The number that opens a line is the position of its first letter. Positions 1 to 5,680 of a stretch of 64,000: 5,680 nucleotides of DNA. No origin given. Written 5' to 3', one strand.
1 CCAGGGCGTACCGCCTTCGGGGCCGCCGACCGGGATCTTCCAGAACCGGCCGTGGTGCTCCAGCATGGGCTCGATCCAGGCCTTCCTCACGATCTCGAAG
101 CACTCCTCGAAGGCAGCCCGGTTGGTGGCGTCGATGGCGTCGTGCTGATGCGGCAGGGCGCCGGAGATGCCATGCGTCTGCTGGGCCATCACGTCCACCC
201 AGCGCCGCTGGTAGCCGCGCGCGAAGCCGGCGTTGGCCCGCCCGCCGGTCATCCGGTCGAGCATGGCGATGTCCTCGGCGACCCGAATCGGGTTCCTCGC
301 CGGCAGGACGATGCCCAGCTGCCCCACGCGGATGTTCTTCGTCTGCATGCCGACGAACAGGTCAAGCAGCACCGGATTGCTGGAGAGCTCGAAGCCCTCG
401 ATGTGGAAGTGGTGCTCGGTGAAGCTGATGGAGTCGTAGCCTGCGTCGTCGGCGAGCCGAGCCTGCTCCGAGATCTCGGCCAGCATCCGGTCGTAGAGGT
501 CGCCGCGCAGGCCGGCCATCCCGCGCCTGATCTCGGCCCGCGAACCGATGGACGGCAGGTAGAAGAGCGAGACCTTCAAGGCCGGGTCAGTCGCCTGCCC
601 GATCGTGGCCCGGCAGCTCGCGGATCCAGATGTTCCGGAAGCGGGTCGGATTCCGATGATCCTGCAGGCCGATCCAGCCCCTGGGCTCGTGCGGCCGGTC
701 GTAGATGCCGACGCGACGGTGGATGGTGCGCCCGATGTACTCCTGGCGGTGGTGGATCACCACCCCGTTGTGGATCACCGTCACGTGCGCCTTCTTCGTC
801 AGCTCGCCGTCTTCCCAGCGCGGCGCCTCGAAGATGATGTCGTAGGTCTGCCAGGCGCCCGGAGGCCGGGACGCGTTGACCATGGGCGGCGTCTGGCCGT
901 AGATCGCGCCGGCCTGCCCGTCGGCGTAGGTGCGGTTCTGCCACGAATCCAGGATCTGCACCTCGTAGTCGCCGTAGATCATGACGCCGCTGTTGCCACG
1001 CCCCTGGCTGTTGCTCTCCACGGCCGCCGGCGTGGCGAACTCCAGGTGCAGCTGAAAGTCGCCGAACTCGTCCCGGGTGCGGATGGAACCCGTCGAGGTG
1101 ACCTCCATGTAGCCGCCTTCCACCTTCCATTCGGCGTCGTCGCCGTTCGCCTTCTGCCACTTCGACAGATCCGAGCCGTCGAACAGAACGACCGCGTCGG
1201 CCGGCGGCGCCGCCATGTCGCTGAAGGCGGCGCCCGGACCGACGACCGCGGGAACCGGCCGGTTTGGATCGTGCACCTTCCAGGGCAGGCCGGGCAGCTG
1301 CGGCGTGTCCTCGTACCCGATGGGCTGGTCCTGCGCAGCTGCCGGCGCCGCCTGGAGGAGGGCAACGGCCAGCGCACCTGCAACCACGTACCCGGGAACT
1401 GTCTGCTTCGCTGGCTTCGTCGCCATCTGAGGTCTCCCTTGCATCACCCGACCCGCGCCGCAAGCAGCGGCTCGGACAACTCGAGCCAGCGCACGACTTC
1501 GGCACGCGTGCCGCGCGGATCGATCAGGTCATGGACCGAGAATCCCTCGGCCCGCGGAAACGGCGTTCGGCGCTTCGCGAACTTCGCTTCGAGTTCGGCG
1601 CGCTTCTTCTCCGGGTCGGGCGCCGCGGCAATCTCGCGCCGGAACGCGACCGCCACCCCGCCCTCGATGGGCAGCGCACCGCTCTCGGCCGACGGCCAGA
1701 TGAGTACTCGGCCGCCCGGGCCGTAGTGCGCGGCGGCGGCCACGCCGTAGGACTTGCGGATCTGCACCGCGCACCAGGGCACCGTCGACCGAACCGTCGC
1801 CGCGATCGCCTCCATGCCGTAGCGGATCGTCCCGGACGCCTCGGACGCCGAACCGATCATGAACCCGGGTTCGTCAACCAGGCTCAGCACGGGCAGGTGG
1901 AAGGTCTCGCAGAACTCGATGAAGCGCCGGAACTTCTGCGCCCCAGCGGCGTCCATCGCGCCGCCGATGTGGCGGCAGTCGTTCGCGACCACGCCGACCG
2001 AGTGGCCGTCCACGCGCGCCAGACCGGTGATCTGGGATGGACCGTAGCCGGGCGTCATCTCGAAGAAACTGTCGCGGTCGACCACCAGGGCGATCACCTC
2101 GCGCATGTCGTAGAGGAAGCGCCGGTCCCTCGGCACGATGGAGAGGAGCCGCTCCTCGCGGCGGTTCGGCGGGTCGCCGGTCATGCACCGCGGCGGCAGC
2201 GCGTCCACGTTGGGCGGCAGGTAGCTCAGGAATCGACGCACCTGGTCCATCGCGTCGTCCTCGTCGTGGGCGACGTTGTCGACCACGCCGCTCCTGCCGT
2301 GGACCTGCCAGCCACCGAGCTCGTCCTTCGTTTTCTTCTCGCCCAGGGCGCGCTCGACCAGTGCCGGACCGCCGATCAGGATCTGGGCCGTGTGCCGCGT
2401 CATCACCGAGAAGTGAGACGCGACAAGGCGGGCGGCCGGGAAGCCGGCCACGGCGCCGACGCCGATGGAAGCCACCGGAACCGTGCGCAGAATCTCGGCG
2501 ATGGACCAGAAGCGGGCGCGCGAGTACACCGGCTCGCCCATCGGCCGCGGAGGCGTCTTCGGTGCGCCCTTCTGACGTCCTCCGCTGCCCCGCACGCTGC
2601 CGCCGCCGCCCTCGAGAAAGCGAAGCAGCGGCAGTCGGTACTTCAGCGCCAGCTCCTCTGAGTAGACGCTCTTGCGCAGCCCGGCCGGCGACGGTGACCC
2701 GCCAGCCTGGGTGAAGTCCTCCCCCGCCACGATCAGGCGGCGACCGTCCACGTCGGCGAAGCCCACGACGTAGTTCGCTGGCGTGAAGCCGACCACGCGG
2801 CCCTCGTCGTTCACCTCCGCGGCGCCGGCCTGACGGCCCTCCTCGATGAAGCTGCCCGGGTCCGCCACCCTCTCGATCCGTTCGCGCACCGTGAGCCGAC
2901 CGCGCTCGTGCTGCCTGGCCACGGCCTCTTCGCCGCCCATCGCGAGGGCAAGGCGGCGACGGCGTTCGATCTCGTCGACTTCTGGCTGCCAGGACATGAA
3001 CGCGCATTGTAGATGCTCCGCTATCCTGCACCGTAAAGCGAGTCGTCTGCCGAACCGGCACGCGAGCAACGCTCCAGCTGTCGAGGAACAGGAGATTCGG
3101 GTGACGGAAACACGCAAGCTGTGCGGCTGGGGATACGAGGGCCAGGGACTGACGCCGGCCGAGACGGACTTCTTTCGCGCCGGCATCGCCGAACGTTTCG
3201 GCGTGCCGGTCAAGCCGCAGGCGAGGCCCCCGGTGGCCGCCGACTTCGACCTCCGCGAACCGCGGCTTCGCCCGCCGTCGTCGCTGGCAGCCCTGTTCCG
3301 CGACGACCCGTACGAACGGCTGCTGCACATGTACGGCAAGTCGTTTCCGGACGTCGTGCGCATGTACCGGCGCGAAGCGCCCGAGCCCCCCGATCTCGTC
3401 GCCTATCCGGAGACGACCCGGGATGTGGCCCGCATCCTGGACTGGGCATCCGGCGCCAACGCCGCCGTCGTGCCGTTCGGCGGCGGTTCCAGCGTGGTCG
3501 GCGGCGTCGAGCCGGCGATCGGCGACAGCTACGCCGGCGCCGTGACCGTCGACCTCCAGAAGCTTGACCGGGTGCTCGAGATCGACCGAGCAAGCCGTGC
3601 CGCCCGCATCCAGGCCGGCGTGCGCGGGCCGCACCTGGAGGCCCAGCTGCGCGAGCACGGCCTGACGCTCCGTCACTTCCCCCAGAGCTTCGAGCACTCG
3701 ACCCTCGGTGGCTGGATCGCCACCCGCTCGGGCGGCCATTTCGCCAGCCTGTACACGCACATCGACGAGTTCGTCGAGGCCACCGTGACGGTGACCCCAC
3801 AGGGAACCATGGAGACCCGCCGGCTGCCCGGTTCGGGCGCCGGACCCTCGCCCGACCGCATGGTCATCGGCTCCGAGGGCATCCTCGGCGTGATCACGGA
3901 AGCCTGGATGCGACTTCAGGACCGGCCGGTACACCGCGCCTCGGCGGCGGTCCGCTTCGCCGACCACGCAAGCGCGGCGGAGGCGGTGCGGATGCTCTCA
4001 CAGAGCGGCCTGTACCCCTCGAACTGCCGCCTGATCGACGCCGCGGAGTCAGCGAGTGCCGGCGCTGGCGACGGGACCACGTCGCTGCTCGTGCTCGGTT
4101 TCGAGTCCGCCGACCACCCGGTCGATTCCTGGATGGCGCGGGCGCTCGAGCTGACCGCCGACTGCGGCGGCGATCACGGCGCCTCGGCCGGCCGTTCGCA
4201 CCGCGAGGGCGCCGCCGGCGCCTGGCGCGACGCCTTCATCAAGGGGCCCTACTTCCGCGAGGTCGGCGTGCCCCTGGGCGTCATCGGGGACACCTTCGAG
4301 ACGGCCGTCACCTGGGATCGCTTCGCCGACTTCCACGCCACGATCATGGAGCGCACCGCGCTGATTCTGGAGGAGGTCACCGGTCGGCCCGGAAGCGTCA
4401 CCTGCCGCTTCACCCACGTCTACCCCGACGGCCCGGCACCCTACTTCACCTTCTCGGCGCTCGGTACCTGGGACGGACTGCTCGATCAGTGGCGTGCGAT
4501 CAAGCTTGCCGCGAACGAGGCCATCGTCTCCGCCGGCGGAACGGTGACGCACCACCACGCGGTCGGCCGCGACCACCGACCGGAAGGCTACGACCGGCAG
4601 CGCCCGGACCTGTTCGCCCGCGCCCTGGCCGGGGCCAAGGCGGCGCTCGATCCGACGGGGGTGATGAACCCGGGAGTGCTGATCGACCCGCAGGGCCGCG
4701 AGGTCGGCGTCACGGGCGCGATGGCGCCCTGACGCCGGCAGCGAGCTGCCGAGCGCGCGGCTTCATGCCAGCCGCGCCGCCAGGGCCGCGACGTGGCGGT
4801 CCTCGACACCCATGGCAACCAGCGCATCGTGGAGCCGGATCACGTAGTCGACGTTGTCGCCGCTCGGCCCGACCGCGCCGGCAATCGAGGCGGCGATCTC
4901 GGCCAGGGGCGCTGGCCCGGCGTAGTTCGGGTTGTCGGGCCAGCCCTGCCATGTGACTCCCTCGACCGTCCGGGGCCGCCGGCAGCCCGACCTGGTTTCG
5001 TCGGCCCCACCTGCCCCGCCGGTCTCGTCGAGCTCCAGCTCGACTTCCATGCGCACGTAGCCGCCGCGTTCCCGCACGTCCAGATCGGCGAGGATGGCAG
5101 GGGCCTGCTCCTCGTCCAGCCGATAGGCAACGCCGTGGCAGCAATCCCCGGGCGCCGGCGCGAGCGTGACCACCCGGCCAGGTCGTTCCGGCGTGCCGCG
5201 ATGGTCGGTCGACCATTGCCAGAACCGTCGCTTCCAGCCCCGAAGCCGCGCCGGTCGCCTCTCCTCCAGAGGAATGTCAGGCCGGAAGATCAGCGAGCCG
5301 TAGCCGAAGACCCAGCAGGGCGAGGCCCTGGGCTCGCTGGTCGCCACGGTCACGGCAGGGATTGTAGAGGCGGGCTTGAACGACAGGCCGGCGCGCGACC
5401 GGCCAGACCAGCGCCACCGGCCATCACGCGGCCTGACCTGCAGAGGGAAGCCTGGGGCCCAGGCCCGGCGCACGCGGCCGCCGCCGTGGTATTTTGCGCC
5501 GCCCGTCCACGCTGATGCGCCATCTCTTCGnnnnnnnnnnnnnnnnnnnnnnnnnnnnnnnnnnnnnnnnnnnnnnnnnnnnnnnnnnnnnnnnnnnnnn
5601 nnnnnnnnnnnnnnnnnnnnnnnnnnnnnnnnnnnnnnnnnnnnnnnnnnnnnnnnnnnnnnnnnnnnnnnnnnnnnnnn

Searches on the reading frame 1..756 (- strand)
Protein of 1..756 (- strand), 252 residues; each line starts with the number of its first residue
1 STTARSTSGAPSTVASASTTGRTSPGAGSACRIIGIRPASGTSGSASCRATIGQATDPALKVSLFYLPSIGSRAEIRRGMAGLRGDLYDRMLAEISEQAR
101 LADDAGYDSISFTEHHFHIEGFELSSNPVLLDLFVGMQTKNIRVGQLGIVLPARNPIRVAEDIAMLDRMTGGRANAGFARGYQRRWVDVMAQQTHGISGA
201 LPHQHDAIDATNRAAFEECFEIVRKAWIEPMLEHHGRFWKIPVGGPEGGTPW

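Call 83: search_protein_families(library=pfam, proteins=[window:1-756:-], max_evalue=0.0001)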
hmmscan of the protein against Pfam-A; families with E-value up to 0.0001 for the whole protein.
window:1-756:- (252 aa): 1 family
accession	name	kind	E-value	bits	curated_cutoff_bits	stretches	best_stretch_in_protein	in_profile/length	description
PF00296.26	Bac_luciferase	-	1.6e-24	87.3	27.9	1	91-241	21-152/314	Luciferase-like monooxygenase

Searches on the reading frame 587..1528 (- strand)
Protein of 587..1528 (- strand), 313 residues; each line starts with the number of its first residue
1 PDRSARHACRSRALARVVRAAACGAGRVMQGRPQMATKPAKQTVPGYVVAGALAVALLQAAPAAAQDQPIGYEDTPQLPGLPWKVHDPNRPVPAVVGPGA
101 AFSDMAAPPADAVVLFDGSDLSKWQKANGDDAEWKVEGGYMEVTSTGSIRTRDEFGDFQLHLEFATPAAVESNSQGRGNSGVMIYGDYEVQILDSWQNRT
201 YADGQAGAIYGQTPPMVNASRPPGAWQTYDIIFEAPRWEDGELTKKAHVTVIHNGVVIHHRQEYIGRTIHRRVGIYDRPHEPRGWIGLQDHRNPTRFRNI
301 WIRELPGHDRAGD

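Call 52: search_protein_families(library=pfam, proteins=[window:587-1528:-], max_evalue=0.00001)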
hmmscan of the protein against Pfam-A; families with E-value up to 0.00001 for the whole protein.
window:587-1528:- (313 aa): 1 family
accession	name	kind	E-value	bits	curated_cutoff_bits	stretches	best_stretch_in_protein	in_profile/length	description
PF06439.18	3keto-disac_hyd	-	2.9e-44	151.8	26.8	1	112-303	2-187/187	3-keto-disaccharide hydrolase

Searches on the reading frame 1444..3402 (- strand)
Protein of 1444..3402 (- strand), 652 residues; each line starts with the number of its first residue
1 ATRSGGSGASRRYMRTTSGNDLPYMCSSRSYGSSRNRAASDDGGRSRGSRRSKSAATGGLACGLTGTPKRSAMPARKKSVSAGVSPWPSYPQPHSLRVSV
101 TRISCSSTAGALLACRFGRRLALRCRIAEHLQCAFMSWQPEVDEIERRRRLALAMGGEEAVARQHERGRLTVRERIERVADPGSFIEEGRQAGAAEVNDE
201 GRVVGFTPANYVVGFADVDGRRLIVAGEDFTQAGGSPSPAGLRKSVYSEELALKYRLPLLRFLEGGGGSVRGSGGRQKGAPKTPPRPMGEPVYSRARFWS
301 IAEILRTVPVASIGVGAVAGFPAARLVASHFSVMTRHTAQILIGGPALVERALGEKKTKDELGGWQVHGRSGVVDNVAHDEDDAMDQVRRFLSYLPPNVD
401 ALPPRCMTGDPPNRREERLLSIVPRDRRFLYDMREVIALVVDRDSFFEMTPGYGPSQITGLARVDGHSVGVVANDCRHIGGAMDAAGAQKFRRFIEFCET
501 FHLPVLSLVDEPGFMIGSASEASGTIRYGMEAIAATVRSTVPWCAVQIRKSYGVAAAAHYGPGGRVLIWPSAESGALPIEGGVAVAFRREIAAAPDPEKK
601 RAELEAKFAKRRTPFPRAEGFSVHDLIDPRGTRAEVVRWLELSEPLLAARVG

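Call 52: search_protein_families(library=pfam, proteins=[window:1444-3402:-], max_evalue=0.00001)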
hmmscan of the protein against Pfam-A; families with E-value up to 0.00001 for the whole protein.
window:1444-3402:- (652 aa): 2 families
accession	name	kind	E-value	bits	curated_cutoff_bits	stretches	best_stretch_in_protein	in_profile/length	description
PF01039.27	Carboxyl_trans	-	6.4e-89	299.3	22.3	1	163-642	1-477/493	Carboxyl transferase domain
PF03255.19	ACCA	-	1.1e-07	31.9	23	0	476-546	121-191/310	Acetyl co-enzyme A carboxylase carboxyltransferase-like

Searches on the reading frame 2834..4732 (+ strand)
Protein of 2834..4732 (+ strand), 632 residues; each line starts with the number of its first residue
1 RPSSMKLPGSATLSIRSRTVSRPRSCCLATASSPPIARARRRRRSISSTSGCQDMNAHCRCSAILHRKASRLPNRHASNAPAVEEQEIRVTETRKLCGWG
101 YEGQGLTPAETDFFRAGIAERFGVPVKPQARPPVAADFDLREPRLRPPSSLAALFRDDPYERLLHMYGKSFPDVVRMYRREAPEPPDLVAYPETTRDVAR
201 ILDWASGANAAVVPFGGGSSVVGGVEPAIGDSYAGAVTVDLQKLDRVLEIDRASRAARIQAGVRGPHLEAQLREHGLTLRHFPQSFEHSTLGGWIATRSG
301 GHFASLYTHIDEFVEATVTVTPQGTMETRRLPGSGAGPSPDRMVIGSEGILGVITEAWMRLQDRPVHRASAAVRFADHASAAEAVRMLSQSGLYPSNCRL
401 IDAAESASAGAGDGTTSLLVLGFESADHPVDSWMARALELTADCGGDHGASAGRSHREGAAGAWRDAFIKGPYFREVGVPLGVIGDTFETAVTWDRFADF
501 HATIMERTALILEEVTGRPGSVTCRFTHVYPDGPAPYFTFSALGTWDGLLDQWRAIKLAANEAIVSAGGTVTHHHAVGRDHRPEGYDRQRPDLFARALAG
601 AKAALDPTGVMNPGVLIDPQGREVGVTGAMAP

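Call 83: search_protein_families(library=pfam, proteins=[window:2834-4732:+], max_evalue=0.0001)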
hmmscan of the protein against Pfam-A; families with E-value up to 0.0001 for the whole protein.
window:2834-4732:+ (632 aa): 2 families
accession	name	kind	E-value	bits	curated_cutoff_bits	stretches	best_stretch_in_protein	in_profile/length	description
PF02913.24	FAD-oxidase_C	-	9e-34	117.7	21.2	1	365-614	2-246/248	FAD linked oxidases, C-terminal domain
PF01565.28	FAD_binding_4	-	1.1e-33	116.3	26.4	1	186-327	1-136/139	FAD binding domain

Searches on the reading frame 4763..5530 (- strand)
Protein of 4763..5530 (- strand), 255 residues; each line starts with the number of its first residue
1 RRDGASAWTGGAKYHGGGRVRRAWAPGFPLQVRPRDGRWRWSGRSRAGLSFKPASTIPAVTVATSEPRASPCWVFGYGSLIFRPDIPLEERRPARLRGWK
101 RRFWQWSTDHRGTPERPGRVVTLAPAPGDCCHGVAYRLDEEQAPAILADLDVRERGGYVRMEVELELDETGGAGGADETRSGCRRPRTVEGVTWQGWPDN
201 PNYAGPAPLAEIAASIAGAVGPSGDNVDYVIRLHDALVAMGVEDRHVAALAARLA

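Call 52: search_protein_families(library=pfam, proteins=[window:4763-5530:-], max_evalue=0.00001)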
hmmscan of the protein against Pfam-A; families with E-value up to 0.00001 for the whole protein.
window:4763-5530:- (255 aa): 1 family
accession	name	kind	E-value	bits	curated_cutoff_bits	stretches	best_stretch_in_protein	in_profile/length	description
PF04752.17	ChaC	-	3.5e-50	170.9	21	1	72-252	1-171/176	ChaC-like protein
